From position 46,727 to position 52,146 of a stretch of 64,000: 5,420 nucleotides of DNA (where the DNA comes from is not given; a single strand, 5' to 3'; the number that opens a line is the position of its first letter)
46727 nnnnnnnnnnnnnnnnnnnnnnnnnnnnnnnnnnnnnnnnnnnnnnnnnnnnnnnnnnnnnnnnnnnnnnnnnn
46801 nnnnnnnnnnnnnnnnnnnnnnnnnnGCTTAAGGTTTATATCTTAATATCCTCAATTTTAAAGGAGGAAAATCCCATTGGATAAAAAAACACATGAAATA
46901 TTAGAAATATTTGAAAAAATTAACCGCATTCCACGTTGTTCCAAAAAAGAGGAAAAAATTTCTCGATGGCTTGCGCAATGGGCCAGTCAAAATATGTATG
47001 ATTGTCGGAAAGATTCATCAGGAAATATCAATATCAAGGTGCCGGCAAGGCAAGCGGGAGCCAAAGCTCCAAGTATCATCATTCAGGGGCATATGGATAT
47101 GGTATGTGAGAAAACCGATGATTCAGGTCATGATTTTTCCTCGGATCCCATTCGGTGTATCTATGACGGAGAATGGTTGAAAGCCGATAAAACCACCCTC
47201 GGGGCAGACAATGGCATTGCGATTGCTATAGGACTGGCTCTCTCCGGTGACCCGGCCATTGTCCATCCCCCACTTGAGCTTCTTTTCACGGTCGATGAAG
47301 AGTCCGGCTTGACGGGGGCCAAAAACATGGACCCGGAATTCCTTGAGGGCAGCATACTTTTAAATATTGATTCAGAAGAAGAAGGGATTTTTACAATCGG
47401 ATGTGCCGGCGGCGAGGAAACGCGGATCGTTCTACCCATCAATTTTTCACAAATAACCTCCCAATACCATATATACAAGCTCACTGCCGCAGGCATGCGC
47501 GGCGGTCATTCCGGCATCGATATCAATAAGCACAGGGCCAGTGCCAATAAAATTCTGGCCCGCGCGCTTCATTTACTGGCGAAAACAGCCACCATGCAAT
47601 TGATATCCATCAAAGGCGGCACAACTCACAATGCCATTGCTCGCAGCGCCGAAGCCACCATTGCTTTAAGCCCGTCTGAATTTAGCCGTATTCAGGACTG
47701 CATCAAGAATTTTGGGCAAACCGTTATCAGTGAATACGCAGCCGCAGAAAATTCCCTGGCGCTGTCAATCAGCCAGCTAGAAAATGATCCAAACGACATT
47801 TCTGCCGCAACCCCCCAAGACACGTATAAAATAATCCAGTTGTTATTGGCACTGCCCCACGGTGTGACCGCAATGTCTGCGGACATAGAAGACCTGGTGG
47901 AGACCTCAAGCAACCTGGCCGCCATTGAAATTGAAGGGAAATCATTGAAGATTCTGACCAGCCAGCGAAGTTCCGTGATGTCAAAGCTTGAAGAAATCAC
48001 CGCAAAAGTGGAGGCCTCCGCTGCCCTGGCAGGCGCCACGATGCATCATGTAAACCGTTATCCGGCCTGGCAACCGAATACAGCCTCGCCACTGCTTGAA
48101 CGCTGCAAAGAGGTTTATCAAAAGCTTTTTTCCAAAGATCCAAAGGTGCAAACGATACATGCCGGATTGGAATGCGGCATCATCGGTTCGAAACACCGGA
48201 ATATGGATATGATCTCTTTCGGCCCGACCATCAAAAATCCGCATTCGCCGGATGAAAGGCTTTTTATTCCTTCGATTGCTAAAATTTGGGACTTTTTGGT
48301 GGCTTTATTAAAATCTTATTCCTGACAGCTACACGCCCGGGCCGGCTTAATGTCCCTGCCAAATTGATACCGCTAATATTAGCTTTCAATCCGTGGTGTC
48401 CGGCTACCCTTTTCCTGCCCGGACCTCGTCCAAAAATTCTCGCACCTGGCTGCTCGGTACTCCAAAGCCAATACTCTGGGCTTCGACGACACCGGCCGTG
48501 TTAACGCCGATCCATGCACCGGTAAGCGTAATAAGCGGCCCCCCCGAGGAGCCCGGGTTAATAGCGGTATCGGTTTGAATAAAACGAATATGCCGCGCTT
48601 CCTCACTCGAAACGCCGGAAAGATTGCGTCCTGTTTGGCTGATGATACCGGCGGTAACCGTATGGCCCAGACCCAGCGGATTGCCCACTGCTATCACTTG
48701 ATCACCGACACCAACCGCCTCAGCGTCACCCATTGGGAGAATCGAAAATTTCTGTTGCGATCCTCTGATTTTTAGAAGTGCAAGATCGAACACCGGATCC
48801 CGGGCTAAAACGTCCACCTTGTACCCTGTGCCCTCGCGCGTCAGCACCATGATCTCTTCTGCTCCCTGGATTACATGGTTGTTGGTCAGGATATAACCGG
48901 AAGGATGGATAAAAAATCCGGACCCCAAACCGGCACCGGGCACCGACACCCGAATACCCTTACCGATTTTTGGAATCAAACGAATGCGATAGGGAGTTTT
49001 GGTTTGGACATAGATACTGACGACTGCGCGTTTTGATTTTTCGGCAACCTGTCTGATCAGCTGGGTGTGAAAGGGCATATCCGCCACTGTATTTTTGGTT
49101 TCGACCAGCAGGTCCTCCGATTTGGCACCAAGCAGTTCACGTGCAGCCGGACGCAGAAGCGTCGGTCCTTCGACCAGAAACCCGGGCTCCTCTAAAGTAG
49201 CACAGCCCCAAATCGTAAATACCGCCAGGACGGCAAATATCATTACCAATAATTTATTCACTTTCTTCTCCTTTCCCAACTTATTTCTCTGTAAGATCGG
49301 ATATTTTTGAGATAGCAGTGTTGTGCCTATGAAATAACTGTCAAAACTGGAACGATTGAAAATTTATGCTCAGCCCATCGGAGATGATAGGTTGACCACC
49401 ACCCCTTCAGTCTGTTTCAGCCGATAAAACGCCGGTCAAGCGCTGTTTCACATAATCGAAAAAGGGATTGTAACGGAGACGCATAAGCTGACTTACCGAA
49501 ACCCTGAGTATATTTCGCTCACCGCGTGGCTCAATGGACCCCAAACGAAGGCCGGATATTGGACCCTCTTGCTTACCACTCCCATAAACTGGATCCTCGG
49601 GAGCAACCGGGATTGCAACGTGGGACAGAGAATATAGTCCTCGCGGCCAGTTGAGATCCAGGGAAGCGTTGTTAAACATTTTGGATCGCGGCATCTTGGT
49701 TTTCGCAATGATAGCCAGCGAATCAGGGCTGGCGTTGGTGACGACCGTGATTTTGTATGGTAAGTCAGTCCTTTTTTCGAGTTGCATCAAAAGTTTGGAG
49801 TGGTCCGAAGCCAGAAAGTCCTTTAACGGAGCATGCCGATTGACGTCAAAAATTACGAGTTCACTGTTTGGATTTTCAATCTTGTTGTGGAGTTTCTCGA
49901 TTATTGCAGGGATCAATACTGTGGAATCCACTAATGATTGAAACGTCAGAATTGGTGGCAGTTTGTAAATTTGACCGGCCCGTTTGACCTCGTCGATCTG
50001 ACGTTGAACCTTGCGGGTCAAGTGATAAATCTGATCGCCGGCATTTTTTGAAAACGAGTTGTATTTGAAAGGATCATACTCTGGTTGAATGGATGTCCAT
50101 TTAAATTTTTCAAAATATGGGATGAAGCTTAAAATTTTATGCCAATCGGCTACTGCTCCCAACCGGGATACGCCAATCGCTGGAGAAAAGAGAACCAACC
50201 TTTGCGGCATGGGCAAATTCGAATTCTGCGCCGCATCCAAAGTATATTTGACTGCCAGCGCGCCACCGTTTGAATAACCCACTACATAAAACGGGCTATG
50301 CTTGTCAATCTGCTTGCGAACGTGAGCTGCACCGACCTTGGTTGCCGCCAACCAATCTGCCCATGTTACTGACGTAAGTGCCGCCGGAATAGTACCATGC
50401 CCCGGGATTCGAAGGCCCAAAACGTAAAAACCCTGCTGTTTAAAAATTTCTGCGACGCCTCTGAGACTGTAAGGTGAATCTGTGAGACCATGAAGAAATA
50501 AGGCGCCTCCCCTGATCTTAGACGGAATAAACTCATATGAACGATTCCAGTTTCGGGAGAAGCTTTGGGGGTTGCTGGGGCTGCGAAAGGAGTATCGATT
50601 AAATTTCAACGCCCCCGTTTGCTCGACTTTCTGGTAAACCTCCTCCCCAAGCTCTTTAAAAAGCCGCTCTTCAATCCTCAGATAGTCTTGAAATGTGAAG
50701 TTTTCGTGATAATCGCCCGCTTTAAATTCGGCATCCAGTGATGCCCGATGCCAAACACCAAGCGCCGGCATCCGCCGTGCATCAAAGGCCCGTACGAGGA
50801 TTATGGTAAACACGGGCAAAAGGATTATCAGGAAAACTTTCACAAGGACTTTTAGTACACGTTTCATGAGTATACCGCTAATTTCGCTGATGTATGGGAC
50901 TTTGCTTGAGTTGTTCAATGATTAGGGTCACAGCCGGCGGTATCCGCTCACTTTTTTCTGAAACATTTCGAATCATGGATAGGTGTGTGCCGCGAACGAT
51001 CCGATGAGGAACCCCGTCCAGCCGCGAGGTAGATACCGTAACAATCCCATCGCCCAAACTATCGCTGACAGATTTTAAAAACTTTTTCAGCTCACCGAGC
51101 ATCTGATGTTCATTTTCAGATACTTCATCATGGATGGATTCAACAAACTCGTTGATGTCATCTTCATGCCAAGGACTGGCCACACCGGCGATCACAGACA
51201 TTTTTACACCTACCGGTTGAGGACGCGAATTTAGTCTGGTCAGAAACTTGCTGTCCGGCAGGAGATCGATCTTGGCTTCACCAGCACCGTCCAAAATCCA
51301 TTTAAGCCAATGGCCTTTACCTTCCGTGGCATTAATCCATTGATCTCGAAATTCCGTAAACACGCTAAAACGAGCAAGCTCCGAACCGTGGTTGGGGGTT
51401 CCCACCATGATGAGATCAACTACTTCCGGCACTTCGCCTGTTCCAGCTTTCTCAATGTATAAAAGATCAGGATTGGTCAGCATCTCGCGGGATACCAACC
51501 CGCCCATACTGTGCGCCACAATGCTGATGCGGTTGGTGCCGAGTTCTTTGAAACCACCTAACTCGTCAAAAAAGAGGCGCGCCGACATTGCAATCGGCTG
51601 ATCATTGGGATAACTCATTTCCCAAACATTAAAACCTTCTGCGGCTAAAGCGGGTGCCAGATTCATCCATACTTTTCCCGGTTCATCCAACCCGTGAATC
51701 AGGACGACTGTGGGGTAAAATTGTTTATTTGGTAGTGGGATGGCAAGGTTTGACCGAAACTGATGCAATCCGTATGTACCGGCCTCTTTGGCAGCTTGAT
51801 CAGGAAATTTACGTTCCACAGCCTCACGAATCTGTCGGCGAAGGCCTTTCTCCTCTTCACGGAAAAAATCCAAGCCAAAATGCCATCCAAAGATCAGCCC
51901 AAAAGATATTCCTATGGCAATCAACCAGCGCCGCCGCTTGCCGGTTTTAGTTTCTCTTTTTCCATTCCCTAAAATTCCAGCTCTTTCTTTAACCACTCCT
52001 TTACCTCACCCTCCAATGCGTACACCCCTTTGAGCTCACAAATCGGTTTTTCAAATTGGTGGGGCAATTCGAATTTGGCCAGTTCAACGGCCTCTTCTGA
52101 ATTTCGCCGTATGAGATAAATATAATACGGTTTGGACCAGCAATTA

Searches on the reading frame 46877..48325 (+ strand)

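Call 30: search_protein_families(library=pfam, proteins=[window:46877-48325:+], max_evalue=0.001)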
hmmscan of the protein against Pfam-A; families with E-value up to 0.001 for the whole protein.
window:46877-48325:+ (482 aa): 2 families
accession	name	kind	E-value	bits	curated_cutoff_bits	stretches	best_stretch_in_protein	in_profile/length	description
PF01546.33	Peptidase_M20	-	3e-10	40.8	24.6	1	69-479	2-205/206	Peptidase family M20/M25/M40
PF07687.19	M20_dimer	-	3.5e-10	40.2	21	1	206-287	5-103/107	Peptidase dimerisation domain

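Call 43: search_protein_families(library=ncbifam, proteins=[window:46877-48325:+], max_evalue=0.00001)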
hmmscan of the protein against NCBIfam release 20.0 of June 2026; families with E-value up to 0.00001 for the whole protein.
window:46877-48325:+ (482 aa): 8 families
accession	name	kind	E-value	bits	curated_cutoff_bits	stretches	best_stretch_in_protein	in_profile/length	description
TIGR01893.1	aa-his-dipept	subfamily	7.6e-179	595.4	343.75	1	4-481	2-477/478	beta-Ala-His dipeptidase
NF011600.0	PRK15026.1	equivalog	1e-112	377.4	991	1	8-480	12-481/485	cytosol nonspecific dipeptidase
TIGR01883.1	PepT-like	hypoth_equivalog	5.6e-15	55.2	274.25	1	8-169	2-161/361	peptidase T-like protein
NF006365.0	PRK08588.1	subfamily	2e-12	47.1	289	0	361-476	261-375/383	succinyl-diaminopimelate desuccinylase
NF005710.0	PRK07522.1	subfamily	2.8e-10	39.9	412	0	39-151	48-151/391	acetylornithine deacetylase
TIGR01892.1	AcOrn-deacetyl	equivalog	2.8e-10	39.8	297.7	0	54-151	48-141/365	acetylornithine deacetylase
NF009555.0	PRK13004.1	equivalog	2.6e-09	36.5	321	0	372-481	286-395/399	YgeY family selenium metabolism-linked hydrolase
TIGR01910.1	DapE-ArgE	subfamily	8.7e-08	31.7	217.6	0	367-467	268-367/373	ArgE/DapE family deacylase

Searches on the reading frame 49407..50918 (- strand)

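Call 30: search_protein_families(library=pfam, proteins=[window:49407-50918:-], max_evalue=0.001)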
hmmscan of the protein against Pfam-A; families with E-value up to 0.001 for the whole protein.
window:49407-50918:- (503 aa): 4 families
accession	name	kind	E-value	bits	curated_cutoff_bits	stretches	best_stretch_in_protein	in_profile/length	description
PF12146.15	Hydrolase_4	-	7.2e-12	45.6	27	1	136-362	4-232/239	Serine aminopeptidase, S33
PF12697.13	Abhydrolase_6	-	1.2e-06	29.8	26.3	1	140-275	2-121/217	Alpha/beta hydrolase family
PF00561.26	Abhydrolase_1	-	3.8e-05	23.9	25.8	1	140-229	4-90/245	alpha/beta hydrolase fold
PF07859.19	Abhydrolase_3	-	0.00081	19.6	25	0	187-249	50-111/210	alpha/beta hydrolase fold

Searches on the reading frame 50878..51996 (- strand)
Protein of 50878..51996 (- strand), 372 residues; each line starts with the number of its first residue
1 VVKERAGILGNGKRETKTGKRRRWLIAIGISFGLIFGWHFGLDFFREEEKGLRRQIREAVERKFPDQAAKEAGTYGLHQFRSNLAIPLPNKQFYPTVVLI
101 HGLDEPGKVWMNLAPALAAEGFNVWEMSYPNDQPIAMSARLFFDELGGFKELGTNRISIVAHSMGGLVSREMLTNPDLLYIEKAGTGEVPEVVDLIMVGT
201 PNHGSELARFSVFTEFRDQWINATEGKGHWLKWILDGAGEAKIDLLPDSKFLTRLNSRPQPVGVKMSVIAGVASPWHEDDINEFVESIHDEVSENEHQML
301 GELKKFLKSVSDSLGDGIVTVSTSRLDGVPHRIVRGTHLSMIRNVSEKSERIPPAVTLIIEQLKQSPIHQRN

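Call 30: search_protein_families(library=pfam, proteins=[window:50878-51996:-], max_evalue=0.001)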
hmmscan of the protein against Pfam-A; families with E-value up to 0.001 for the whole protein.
window:50878-51996:- (372 aa): 7 families
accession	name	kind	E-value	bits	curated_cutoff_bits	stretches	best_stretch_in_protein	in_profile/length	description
PF24096.1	DUF7379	-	1.2e-07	32.3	33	1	152-238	67-145/191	Domain of unknown function (DUF7379)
PF12697.13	Abhydrolase_6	-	4.4e-06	28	26.3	1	97-238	1-148/217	Alpha/beta hydrolase family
PF07819.20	PGAP1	-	7.8e-06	26.2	24.3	1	154-227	90-158/233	PGAP1-like alpha/beta domain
PF00561.26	Abhydrolase_1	-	9.6e-05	22.6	25.8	0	95-127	1-33/245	alpha/beta hydrolase fold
PF05057.20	DUF676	-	0.0001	22.3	20.3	1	153-177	76-100/217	Putative serine esterase (DUF676)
PF01674.24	Lipase_2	-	0.00071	19.6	20.3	0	154-270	74-171/219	Lipase (class 2)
PF12146.15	Hydrolase_4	-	0.00073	19.3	27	0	96-170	6-91/239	Serine aminopeptidase, S33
